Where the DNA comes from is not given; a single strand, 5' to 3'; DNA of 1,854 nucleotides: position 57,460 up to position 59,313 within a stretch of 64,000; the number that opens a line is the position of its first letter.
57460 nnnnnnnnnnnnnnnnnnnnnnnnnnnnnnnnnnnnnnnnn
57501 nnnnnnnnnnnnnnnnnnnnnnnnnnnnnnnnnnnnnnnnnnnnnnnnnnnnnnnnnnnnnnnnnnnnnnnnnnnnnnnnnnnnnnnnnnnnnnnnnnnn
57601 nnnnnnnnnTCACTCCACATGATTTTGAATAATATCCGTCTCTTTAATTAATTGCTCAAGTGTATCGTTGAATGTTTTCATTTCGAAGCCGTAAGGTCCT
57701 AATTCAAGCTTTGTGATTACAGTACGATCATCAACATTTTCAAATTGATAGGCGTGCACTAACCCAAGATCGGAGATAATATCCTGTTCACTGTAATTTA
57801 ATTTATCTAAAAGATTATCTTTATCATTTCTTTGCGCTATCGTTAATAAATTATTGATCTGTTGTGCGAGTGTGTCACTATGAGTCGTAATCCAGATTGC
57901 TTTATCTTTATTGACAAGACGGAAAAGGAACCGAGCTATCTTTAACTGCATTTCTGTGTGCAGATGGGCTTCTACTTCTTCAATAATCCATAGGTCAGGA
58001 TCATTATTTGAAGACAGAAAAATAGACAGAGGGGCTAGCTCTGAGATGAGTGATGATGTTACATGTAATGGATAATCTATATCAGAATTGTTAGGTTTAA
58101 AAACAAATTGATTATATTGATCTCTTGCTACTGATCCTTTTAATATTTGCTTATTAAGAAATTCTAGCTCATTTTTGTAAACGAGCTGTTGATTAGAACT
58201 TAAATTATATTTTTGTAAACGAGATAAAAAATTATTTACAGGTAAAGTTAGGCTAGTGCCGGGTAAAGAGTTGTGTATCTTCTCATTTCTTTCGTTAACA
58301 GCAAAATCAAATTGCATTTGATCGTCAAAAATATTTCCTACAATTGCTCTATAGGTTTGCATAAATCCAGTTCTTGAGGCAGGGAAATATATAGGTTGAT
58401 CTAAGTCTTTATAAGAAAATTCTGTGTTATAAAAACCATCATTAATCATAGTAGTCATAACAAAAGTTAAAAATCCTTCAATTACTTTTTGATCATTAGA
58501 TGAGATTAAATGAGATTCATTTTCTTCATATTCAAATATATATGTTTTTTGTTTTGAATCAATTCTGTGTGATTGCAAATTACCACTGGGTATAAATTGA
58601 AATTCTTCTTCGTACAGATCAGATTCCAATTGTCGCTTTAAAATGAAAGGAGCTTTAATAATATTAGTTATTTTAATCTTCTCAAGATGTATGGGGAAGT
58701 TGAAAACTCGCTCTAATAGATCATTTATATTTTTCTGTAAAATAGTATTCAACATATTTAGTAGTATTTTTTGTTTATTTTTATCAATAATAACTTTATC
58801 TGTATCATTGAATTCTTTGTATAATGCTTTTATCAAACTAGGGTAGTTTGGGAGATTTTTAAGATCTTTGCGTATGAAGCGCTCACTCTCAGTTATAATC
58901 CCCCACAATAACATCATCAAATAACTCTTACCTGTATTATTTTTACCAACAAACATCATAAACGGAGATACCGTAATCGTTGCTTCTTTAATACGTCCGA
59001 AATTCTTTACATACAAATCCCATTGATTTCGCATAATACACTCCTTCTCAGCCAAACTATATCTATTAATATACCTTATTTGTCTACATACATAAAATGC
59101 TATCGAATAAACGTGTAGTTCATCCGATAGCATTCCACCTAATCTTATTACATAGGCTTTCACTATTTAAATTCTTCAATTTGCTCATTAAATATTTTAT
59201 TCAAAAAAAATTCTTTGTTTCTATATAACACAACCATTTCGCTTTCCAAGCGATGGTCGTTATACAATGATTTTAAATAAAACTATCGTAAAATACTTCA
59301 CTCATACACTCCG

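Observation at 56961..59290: AT-rich two-gene island: ABC-type ATPase plus PD-(D/E)XK-like nuclease, a candidate anti-phage system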

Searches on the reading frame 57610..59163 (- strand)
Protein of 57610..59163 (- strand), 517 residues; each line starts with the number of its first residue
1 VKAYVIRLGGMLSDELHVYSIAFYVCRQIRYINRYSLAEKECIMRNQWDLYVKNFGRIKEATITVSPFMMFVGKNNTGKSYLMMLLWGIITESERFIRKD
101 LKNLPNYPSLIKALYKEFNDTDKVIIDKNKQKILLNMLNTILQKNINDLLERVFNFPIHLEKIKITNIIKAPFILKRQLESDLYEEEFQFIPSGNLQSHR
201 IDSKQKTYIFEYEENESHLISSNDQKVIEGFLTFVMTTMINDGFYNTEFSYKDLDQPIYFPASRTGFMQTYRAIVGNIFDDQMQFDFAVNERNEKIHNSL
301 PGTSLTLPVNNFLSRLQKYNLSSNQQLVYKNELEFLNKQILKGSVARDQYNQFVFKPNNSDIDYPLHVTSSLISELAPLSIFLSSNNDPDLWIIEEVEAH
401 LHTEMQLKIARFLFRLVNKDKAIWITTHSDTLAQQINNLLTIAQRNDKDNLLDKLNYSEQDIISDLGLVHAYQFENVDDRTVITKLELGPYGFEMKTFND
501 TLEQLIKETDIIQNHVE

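Call 3: search_protein_families(library=pfam, proteins=[window:57610-59163:-], max_evalue=1)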
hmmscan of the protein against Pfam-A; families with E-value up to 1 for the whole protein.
window:57610-59163:- (517 aa): 4 families
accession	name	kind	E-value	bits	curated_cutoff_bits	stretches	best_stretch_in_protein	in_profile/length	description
PF13175.12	AAA_15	-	1.4e-24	87.8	32.1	1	50-432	6-373/374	AAA ATPase domain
PF13304.12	AAA_21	-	1.1e-07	32.6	27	1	68-432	1-302/304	AAA domain, putative AbiEii toxin, Type IV TA system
PF02463.25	SMC_N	-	0.0054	16.6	40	0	389-447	159-216/220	RecF/RecN/SMC N terminal domain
PF04778.17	LMP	-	0.015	15.6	26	1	94-146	82-132/158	LMP repeated region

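Call 4: search_protein_families(library=padloc, proteins=[window:57610-59163:-], max_evalue=1)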
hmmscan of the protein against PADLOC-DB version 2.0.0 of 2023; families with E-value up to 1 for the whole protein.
window:57610-59163:- (517 aa): 53 families (the best 25 are shown)
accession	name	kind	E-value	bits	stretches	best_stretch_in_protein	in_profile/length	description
PDLC04033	PD-T4-4_A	-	4.7e-37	126.2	1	51-510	4-452/460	-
PDLC02979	AriA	-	3.9e-25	87.4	1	51-432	7-372/373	-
PDLC04664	PDC-M47A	-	2.1e-23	81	1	50-465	3-399/461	-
PDLC04032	PD-T4-4_A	-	7.1e-22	76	1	51-513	4-466/474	-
PDLC03878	NsnB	-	1.3e-14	52.8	1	50-458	5-303/345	-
PDLC02980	AriA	-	1.5e-12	46.2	1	68-432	1-302/304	-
PDLC04214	HEC-02A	-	2.4e-11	41.5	2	334-450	183-296/338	-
PDLC04710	PDC-M56A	-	4.3e-11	40.4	2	50-102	4-54/382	-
PDLC00080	GajA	-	6.1e-11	39.8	1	384-442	287-346/622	AAA ATPase domain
PDLC00069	GajA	-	7.8e-11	39.1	2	392-446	338-396/687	AAA ATPase domain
PDLC00070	GajA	-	7.9e-10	36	2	388-448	290-354/596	AAA ATPase domain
PDLC00077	GajA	-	9.4e-10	35.7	2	393-444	338-393/616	AAA ATPase domain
PDLC04176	HEC-01A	-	1.1e-09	36.2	1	49-437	5-325/371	-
PDLC00099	GajA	-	2.3e-09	34.8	1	384-437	294-348/626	AAA ATPase domain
PDLC00091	GajA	-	2.4e-09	34.6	1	366-448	276-359/627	AAA ATPase domain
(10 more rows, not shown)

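Call 5: search_protein_families(library=ncbifam, proteins=[window:57610-59163:-], max_evalue=1)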
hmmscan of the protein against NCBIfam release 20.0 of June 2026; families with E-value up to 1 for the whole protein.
window:57610-59163:- (517 aa): 8 families
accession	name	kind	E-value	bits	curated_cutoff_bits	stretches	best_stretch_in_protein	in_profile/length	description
NF009945.0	PRK13409.1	equivalog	5.8e-06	25.2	469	2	375-436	459-521/592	ribosome biogenesis/translation initiation ATPase RLI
TIGR03873.1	F420-0_ABC_ATP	hypoth_equivalog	0.015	14.6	372.4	0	387-438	154-205/256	putative F420-0 ABC transporter ATP-binding protein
TIGR02673.1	FtsE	equivalog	0.016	14.9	264.85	0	387-438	154-205/214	cell division ATP-binding protein FtsE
TIGR02211.1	LolD_lipo_ex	equivalog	0.019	14.5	307.75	1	387-444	158-216/221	lipoprotein-releasing ABC transporter ATP-binding protein LolD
TIGR01166.1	cbiO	subfamily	0.025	14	211.8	0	65-92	17-44/190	cobalt ABC transporter, ATP-binding protein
NF041009.1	cell_div_CdvB3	equivalog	0.03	14.1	170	1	93-140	31-78/164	cell division protein CdvB3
NF040873.1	AztA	equivalog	0.033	13.7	220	0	62-99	14-51/191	zinc ABC transporter ATP-binding protein AztA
NF047739.1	antiphage_MADS3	equivalog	0.034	13.3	420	1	52-83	7-38/427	methylation-associated defense system AAA family ATPase MAD3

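Call 16: find_homologous_proteins(query=window:57610-59034:-, max_evalue=0.001)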
Query window:57610-59034:- (474 aa): 438 proteins with E <= 0.001 among 6909 candidates; the best 120 are listed.
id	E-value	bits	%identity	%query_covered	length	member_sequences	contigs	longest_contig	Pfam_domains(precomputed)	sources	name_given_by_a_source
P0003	0.0e+0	1047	100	100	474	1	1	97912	PF13175.13,PF13304.13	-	-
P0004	3.2e-189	648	66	100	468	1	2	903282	PF13175.13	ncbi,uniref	ncbi:AAA family ATPase [Paenibacillus wenxiniae]|uniref:AAA family ATPase n=1 Tax=Paenibacillus wenx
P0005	6.4e-135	469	47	100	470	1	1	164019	PF13175.13,PF13304.13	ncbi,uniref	ncbi:AAA family ATPase [Paenibacillus chartarius]|uniref:AAA family ATPase n=1 Tax=Paenibacillus cha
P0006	4.3e-131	456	49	100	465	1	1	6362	PF13175.13,PF13304.13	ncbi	-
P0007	1.0e-129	451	50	100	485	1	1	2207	PF13175.13,PF13304.13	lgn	-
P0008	3.5e-127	443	49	100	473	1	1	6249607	PF13175.13,PF13304.13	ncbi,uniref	ncbi:AAA family ATPase [Paenibacillus sp. KS-LC4]|uniref:AAA family ATPase n=1 Tax=Paenibacillus sp.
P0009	4.4e-127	443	49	100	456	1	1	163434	PF13175.13,PF13304.13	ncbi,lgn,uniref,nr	ncbi:AAA family ATPase [Saccharibacillus sp. JS10]|uniref:AAA family ATPase n=1 Tax=Saccharibacillus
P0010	2.0e-120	421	46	99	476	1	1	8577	PF13175.13,PF13304.13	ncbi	ncbi:MAG: AAA family ATPase [Tumebacillaceae bacterium]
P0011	4.7e-111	390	41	100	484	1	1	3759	PF13175.13,PF13304.13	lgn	-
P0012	5.8e-108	380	43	99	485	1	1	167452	PF13175.13,PF13304.13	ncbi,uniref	ncbi:AAA family ATPase [Fredinandcohnia salidurans]|uniref:AAA family ATPase n=1 Tax=Fredinandcohnia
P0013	5.4e-101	357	41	99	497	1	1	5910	PF13175.13,PF13304.13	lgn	-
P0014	7.6e-101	356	42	99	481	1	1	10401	PF13175.13,PF13304.13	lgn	-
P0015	9.4e-94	333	41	99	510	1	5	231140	PF13175.13,PF13304.13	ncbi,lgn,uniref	ncbi:AAA family ATPase [Paenibacillus sp. NRS-1782]|uniref:AAA family ATPase n=1 Tax=unclassified Pa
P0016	6.6e-93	330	39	100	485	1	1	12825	PF13175.13,PF13304.13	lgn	-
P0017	5.7e-92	327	38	99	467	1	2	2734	PF13175.13,PF13304.13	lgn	-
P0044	7.2e-64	234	36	99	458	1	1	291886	PF13175.13,PF13304.13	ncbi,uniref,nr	ncbi:AAA family ATPase [Brevibacillus dissolubilis]|uniref:AAA family ATPase n=1 Tax=Brevibacillus d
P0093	7.2e-61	225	30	99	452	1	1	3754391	PF11398.15,PF13175.13,PF13304.13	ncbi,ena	-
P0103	2.7e-60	223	32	99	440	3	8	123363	PF13175.13,PF13304.13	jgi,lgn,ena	jgi:predicted ATPase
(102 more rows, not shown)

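Call 18: find_encoding_contigs(protein=P0004, flank=8000, max_places=2)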
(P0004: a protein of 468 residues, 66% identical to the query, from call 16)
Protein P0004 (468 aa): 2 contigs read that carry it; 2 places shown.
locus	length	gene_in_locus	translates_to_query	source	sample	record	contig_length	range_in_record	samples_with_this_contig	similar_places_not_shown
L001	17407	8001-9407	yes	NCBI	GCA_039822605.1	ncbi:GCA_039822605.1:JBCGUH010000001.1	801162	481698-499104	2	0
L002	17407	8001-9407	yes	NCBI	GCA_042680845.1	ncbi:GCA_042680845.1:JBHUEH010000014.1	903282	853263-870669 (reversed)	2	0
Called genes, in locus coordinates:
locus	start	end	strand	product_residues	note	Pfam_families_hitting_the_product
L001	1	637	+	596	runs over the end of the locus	PF08439:Peptidase_M3_N, PF01432:Peptidase_M3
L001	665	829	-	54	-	-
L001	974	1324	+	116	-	PF06305:LapA_dom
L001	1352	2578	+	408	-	PF05343:Peptidase_M42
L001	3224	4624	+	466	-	PF25390:WD40_RLD, PF13540:RCC1_2 (faint), PF00415:RCC1, PF25390:WD40_RLD, PF07833:Cu_amine_oxidN1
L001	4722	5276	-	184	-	PF16326:ABC_tran_CTD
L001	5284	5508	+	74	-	PF05343:Peptidase_M42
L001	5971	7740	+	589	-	PF13667:ThiC-associated, PF01964:ThiC_Rad_SAM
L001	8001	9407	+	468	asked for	PF13175:AAA_15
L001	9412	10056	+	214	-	-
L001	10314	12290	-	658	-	PF00005:ABC_tran, PF02463:SMC_N (weak), PF13555:AAA_29 (faint), PF00350:Dynamin_N (faint), PF01926:MMR_HSR1 (faint), PF12848:ABC_tran_Xtn, PF00005:ABC_tran, PF16326:ABC_tran_CTD, +1 more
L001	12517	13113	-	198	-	PF00440:TetR_N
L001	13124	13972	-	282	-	PF01940:DUF92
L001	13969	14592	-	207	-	PF01557:FAA_hydrolase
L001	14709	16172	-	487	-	PF09587:PGA_cap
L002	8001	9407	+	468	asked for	PF13175:AAA_15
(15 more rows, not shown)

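Call 19: find_encoding_contigs(protein=P0005, flank=6000, max_places=2)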
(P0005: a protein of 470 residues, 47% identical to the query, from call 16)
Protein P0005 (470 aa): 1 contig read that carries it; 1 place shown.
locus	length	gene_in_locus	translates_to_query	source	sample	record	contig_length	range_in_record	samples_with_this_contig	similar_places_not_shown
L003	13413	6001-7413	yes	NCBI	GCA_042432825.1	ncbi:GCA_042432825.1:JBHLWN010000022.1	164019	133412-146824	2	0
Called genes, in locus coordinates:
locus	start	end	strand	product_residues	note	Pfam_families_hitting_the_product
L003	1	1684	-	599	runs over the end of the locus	PF00664:ABC_membrane, PF02463:SMC_N, PF00005:ABC_tran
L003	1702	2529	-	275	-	-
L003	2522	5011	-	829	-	PF12704:MacB_PCD (weak), PF02687:FtsX, PF12704:MacB_PCD (weak), PF02687:FtsX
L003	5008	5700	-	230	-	PF02463:SMC_N, PF00005:ABC_tran, PF13304:AAA_21 (faint)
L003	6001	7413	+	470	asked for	PF13175:AAA_15, PF13304:AAA_21 (faint)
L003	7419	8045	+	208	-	-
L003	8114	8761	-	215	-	PF00072:Response_reg, PF00196:GerE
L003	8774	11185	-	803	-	PF00989:PAS, PF08448:PAS_4, PF13426:PAS_9, PF08447:PAS_3, PF00989:PAS, PF08448:PAS_4, PF08447:PAS_3, PF08448:PAS_4, +5 more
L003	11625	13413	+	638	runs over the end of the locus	PF00270:DEAD (faint), PF13307:Helicase_C_2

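Call 20: find_encoding_contigs(protein=P0008, flank=6000, max_places=2)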
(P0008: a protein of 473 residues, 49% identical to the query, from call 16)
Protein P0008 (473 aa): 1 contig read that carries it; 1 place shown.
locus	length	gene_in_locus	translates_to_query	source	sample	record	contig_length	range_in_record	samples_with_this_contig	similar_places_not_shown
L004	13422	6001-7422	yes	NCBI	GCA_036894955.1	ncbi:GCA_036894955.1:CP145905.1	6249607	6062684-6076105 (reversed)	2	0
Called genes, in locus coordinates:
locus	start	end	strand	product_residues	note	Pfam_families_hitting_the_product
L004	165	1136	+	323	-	PF12796:Ank_2, PF13606:Ank_3 (faint), PF24521:Ank_KRIT1 (faint), PF13857:Ank_5 (faint), PF12796:Ank_2, PF13637:Ank_4 (weak), PF00023:Ank (weak)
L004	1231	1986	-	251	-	PF02517:Rce1-like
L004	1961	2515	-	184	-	PF03551:PadR, PF10400:Vir_act_alpha_C (weak)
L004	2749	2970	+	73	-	PF12844:HTH_19 (weak), PF13560:HTH_31, PF01381:HTH_3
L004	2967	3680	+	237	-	PF11368:DUF3169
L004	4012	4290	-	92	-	-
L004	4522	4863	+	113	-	PF08281:Sigma70_r4_2 (weak)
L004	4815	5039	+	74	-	-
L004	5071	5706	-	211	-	PF07099:DUF1361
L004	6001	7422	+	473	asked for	PF13175:AAA_15, PF13304:AAA_21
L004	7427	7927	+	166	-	-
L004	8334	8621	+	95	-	PF03992:ABM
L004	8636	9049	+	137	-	PF02566:OsmC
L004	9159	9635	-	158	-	-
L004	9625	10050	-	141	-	PF06803:DUF1232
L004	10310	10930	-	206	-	PF01184:Gpr1_Fun34_YaaH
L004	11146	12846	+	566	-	PF12729:4HB_MCP_1, PF05227:CHASE3 (weak), PF00672:HAMP, PF00015:MCPsignal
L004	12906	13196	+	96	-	-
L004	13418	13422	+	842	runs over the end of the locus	PF00933:Glyco_hydro_3, PF01915:Glyco_hydro_3_C, PF14310:Fn3-like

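Call 41: search_dna_similar(query=window:57610-59034:-, collection=plasmids, mode=protein, max_rows=30, max_evalue=1e-8)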
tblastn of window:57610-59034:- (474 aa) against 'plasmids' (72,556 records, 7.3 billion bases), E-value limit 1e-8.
Records with a match: 9; places in all: 9; records where one place covers at least 80% of the query: 6.
Best place of each record, by identity: <60% 9.
By first word of the organism name: Enterococcus 6; Escherichia 2; Bernardetia 1.
By predicted mobility (MOB-suite, as given by PLSDB): conjugative 6; non-mobilizable 3.
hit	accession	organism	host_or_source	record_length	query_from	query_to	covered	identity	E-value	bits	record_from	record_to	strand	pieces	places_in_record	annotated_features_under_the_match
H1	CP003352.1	Enterococcus faecium Aus0004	Homo sapiens,blood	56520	7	397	82%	23.6%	5e-12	76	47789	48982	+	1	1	hypothetical protein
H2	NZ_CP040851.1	Enterococcus faecium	chicken,young chicken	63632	7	397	82%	23.6%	5e-12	76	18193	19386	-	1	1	AAA family ATPase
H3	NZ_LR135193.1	Enterococcus faecium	-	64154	7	397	82%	23.6%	5e-12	76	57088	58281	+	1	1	AAA family ATPase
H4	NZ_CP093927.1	Enterococcus hirae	swine,water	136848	7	397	82%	23.6%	5e-12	76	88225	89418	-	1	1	AAA family ATPase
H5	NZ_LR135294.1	Enterococcus faecium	-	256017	7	397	82%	23.6%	6e-12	76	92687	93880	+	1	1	AAA family ATPase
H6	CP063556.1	Enterococcus faecium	Homo sapiens,rectal swab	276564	7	397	82%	23.6%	6e-12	76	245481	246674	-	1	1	none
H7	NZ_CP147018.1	Bernardetia sp. Wsw4-3y2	Red alga,Red algae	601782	308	457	32%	34.4%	6e-13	79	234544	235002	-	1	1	AAA family ATPase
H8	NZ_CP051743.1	Escherichia coli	Homo sapiens,whole organism,rectal swab ...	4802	347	469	26%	32.5%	3e-9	67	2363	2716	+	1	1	AAA family ATPase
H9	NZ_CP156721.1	Escherichia coli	Homo sapiens,drainage fluid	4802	347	469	26%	32.5%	3e-9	67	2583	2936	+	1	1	AAA family ATPase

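Call 42: search_dna_similar(query=window:57610-59034:-, collection=phages, mode=protein, max_rows=30, max_evalue=1e-8)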
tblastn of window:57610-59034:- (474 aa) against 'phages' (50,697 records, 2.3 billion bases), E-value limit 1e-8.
Records with a match: 3; places in all: 3; records where one place covers at least 80% of the query: 0.
Best place of each record, by identity: <60% 3.
By first word of the organism name: Vibrio 3.
By host as written in the record: Vibrio cyclitrophicus 2; Vibrio cyclitrophicus 10N.222.45.E8 1.
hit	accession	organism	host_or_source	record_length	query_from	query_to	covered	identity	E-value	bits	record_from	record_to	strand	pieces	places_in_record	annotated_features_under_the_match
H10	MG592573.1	Vibrio phage 1.202.O._10N.222.45.E8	Vibrio cyclitrophicus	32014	290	456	35%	29.6%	2e-9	66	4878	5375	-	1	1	AAA domain protein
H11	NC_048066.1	Vibrio phage 1.202.O._10N.222.45.E8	Vibrio cyclitrophicus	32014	290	456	35%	29.6%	2e-9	66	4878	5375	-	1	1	AAA family ATPase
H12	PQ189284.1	Vibrio phage 10N.222.45.E8_PE001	Vibrio cyclitrophicus 10N.222.45.E8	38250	290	456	35%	29.6%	2e-9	66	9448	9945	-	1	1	hypothetical protein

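Call 53: get_annotated_region(hit=H8, flank=3000)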
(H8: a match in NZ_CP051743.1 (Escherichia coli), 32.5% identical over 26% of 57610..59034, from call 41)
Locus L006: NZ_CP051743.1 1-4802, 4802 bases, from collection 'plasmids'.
description: Escherichia coli strain SCU-105 plasmid pSCU-105-5, complete sequence
organism: Escherichia coli (NCBI taxid 562)
taxonomy: Bacteria; Pseudomonadota; Gammaproteobacteria; Enterobacterales; Enterobacteriaceae; Escherichia; Escherichia coli
host: -; source: Homo sapiens,whole organism,rectal swab from healthy college student; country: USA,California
typing (MOB-suite, as given by PLSDB): non-mobilizable; replicon Col(MG828),rep_cluster_2373
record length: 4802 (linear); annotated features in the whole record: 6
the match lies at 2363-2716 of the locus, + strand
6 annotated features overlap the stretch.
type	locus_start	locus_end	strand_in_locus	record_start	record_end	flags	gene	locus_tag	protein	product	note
CDS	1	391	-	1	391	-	-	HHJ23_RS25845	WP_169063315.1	helix-turn-helix domain-containing protein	-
CDS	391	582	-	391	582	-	-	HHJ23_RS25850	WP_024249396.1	Rop family plasmid primer RNA-binding protein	-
CDS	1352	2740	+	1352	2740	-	-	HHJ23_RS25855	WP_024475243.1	AAA family ATPase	-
CDS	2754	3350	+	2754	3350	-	-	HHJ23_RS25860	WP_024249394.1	hypothetical protein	-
CDS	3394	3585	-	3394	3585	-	-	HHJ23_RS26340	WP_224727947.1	hypothetical protein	-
CDS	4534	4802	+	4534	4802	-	-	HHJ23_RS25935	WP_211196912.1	hypothetical protein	-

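Call 54: get_annotated_region(hit=H2, flank=4000)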
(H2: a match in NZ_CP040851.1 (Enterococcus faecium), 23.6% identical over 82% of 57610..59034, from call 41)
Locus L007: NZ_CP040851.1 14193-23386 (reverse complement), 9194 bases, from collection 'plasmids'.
description: Enterococcus faecium strain F17E0263 plasmid p_unnamned2, complete sequence
organism: Enterococcus faecium (NCBI taxid 1352)
taxonomy: Bacteria; Bacillota; Bacilli; Lactobacillales; Enterococcaceae; Enterococcus; Enterococcus faecium
host: -; source: chicken,young chicken; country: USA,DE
typing (MOB-suite, as given by PLSDB): conjugative; replicon rep_cluster_889; relaxase MOBP; mating-pair formation MPF_T
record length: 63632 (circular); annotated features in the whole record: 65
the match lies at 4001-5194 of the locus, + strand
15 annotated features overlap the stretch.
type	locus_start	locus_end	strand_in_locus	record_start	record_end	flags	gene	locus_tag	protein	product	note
CDS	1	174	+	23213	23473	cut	-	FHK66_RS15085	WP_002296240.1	hypothetical protein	-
CDS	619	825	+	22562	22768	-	-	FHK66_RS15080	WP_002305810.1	hypothetical protein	-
CDS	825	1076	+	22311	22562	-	-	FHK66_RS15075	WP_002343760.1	hypothetical protein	-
CDS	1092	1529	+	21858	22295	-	-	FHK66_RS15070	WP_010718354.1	hypothetical protein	-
CDS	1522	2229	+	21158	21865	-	-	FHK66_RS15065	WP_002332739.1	hypothetical protein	-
CDS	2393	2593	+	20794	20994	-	-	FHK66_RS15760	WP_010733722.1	hypothetical protein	-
CDS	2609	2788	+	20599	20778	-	-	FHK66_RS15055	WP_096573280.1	hypothetical protein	-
CDS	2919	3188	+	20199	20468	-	-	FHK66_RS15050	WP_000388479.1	type II toxin-antitoxin system Phd/YefM family antitoxin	-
CDS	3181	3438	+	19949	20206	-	-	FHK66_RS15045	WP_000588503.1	Txe/YoeB family addiction module toxin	GO:0008219 - cell death [Evidence IEA]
CDS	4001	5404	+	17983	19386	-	-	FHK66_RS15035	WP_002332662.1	AAA family ATPase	-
CDS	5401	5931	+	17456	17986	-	-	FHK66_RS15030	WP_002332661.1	hypothetical protein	-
CDS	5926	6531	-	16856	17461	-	-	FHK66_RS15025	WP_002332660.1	recombinase family protein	GO:0006310 - DNA recombination [Evidence IEA]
CDS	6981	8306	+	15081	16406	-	-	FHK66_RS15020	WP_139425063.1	Y-family DNA polymerase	-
CDS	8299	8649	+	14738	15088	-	-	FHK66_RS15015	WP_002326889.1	hypothetical protein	-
CDS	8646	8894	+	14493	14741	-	-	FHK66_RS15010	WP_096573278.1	hypothetical protein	-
